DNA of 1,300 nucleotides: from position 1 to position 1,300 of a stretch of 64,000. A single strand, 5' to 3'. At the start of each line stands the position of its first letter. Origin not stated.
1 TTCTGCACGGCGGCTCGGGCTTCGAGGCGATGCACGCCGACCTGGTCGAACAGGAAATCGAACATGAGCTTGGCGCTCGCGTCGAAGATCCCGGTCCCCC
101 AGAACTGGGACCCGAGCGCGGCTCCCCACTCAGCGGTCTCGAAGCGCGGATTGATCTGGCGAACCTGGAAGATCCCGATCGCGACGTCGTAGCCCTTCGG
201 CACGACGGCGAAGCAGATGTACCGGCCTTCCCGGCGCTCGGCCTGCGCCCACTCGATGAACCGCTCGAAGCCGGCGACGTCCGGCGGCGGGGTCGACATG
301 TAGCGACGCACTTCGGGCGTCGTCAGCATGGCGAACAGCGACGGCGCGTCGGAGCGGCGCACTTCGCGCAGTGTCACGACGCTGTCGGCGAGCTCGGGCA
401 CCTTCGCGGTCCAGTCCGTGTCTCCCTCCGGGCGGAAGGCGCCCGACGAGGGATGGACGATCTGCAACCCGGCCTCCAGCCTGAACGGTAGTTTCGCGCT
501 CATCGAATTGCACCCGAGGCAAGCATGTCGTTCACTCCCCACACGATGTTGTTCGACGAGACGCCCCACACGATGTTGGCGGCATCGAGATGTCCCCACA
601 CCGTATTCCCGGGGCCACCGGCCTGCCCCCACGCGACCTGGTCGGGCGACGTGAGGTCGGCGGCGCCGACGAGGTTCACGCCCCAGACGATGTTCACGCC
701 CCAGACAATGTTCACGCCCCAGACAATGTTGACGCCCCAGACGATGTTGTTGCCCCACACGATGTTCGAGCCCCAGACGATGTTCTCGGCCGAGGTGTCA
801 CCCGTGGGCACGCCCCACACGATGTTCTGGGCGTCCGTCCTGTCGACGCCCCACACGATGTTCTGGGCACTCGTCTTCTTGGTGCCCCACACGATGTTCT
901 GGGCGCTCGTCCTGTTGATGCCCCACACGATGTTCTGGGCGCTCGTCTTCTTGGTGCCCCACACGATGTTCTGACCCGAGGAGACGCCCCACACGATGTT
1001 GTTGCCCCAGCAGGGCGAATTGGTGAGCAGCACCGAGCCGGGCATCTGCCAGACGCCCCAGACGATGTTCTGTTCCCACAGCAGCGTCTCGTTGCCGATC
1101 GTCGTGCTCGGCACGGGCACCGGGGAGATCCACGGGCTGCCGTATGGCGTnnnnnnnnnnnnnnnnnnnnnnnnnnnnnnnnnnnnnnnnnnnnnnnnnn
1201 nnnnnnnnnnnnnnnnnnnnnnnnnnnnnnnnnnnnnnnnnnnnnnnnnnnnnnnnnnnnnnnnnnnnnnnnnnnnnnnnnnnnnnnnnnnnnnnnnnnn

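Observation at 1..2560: Subtilase with a cassette-like (NIVWG)15 tail translationally coupled to a GNAT: candidate self-contained peptide-production system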

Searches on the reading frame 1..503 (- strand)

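Call 7: search_protein_families(library=pfam, proteins=[window:1-503:-], max_evalue=0.1)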
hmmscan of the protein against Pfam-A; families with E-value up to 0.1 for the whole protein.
window:1-503:- (167 aa): 2 families
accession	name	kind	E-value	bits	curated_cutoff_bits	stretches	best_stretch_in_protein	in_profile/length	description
PF13302.13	Acetyltransf_3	-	2.6e-21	77.2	25.4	1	43-165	2-122/138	Acetyltransferase (GNAT) domain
PF13420.13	Acetyltransf_4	-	0.019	15.5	24.3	1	45-166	1-120/155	Acetyltransferase (GNAT) domain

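Call 8: search_protein_families(library=ncbifam, proteins=[window:1-503:-], max_evalue=1)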
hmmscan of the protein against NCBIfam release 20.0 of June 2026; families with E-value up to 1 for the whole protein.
window:1-503:- (167 aa): 3 families
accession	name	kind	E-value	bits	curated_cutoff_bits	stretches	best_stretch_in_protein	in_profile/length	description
TIGR03585.1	PseH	equivalog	0.011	15.8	93.1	1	45-162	3-115/156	UDP-4-amino-4,6-dideoxy-N-acetyl-beta-L-altrosamine N-acetyltransferase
NF000225.3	AAC_6p_Strep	exception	0.017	15.1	250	0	98-164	43-108/156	aminoglycoside 6'-N-acetyltransferase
NF040702.1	ileS_w_GNAT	exception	0.024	12.2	1999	1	38-155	282-394/1100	isoleucine--tRNA ligase, N-acetyltransferase domain-containing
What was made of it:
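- Tried and rejected: Pfam and NCBIfam scans of the tail alone found nothing meaningful (calls 7, 8).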

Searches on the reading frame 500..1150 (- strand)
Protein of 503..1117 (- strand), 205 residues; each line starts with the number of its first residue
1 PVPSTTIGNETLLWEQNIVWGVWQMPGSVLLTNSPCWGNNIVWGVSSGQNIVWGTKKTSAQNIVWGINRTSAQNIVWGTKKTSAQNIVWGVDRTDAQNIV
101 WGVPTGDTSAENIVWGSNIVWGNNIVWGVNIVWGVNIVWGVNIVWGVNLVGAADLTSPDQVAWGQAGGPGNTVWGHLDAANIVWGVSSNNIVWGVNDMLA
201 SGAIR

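Call 8: search_protein_families(library=ncbifam, proteins=[window:503-1117:-], max_evalue=1)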
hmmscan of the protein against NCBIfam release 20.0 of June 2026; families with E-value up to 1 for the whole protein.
seq(205 aa): 1 family
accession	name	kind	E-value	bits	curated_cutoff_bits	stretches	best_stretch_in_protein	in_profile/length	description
TIGR03654.1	L6_bact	equivalog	0.19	11.4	168.55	0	53-106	26-81/175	50S ribosomal protein L6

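Call 11: search_solved_structures(query=window:503-1117:-, max_evalue=10, show_alignments=2)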
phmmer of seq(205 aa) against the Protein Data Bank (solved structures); distinct sequences matched with E-value up to 10: 0.
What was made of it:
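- No solved structure and no Pfam or NCBIfam model matches the tail (calls 7, 8, 11). No similarity to known C-terminal pro-sequences or autotransporter barrels was found (calls 7, 8, 11).
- Tried and rejected: A PDB sequence search with the tail gave 0 hits at E up to 10 (call 11).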

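Call 30: search_protein_representatives(protein=window:500-1087:-)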
Query: 195 residues. Proteins with E-value up to 0.001 (for the whole library): 418; up to 1e-10: 81; up to 1e-30: 1. The best 150 are listed.
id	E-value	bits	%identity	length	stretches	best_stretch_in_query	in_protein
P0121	1.3e-34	136.0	54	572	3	3-131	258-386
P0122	1.1e-30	123.1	49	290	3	28-132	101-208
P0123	4.4e-25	104.8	43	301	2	3-130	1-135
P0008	5.0e-25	104.6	55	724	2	3-131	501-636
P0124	4.4e-24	101.6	47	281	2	28-119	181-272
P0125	1.6e-22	96.4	52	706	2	4-120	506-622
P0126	4.6e-22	94.9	43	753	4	29-175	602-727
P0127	1.4e-21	93.4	39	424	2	3-185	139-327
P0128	2.1e-21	92.8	52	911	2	3-137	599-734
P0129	4.1e-21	91.8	53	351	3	25-113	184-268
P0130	5.0e-21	91.6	47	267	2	3-119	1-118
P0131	3.3e-20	88.9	56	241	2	2-118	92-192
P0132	7.0e-20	87.8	48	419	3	3-119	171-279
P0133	2.4e-19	86.0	43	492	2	2-138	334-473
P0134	3.3e-19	85.6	49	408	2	21-192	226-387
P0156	3.7e-15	72.3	46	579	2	27-191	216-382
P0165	6.3e-14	68.3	44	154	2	6-95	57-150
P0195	5.6e-11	58.7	36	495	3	29-136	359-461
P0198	1.0e-10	57.8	50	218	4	98-136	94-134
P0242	7.6e-09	51.7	28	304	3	3-137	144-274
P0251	2.4e-08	50.1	49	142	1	17-106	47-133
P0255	3.2e-08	49.7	49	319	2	60-131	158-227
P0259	4.4e-08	49.2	51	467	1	27-125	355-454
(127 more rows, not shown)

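Call 32: search_protein_families(library=pfam, proteins=[P0121, P0156, P0195, P0259, P0165, P0251, P0198, P0255, P0242, P0127], max_evalue=0.01)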
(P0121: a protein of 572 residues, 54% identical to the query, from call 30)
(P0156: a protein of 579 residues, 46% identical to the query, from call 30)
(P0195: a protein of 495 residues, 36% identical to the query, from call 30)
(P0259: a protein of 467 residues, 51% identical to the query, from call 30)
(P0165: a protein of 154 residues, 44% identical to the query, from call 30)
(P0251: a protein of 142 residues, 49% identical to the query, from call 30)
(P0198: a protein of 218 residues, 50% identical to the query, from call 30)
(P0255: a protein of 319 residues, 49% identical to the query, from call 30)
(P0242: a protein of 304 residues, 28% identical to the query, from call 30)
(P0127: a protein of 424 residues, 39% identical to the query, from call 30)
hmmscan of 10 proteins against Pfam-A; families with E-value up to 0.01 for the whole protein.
P0121 (572 aa): 1 family
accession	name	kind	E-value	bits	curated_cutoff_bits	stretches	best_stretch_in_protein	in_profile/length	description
PF00082.27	Peptidase_S8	-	2.3e-19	70.3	21.8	1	12-230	110-288/288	Subtilase family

P0156 (579 aa): 2 families
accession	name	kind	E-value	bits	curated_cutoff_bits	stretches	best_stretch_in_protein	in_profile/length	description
PF00082.27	Peptidase_S8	-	8e-13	48.8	21.8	1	15-133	182-287/288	Subtilase family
PF13302.13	Acetyltransf_3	-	0.0026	18.9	25.4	1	493-542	2-52/138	Acetyltransferase (GNAT) domain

P0195 (495 aa): 2 families
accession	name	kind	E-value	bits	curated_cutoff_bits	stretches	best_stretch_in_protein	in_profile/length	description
PF11999.13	Ice_binding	-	1.1e-30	107.3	28.7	1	141-324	1-204/208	Ice-binding-like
PF00082.27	Peptidase_S8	-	2.6e-05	24.2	21.8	1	1-35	241-275/288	Subtilase family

P0259 (467 aa): 0 families

P0165 (154 aa): 0 families

P0251 (142 aa): 0 families

P0198 (218 aa): 0 families

P0255 (319 aa): 0 families

P0242 (304 aa): 0 families

P0127 (424 aa): 1 family
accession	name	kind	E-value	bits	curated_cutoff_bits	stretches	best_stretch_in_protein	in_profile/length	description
PF00082.27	Peptidase_S8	-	5.6e-18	65.7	21.8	1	1-106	187-281/288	Subtilase family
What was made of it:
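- One database protein reads through from the tail into the GNAT (call 32).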

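Call 51: predict_structure(alignment_id=A3)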
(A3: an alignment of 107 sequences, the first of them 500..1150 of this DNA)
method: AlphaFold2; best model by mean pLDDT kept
length: 216 residues; sequences in the alignment: 107
mean_pLDDT: 53.6   pTM: 0.33
mean pLDDT of the five models: 53.6, 53.4, 52.3, 51.7, 49.4
residues with pLDDT >= 90: 10; 70-90: 39; 50-70: 56; < 50: 111
segments of 3 or more residues with pLDDT < 50: 54-56, 59-110, 112-131, 140-147, 178-180, 185-188, 200-216
pLDDT, mean of each block of 10 residues (from residue 1): 86 92 81 76 80 50 40 34 32 29 38 40 40 55 48 59 55 55 48 55 43 39
secondary structure, 60 per line:
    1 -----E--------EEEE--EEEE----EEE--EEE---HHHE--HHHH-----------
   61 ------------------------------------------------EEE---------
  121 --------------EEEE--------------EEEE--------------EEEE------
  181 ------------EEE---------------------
elements in order: E15-18 E21-24 E29-31 E34-36 H46-49 E109-111 E135-138 E153-156 E171-174 E193-195
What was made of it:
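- Closest known: Tk-SP and other subtilases with non-catalytic C-terminal domains. Different: The C-terminal domain here is a short-period Trp/Asn repeat array with no sequence or confident structural match (calls 11, 51).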
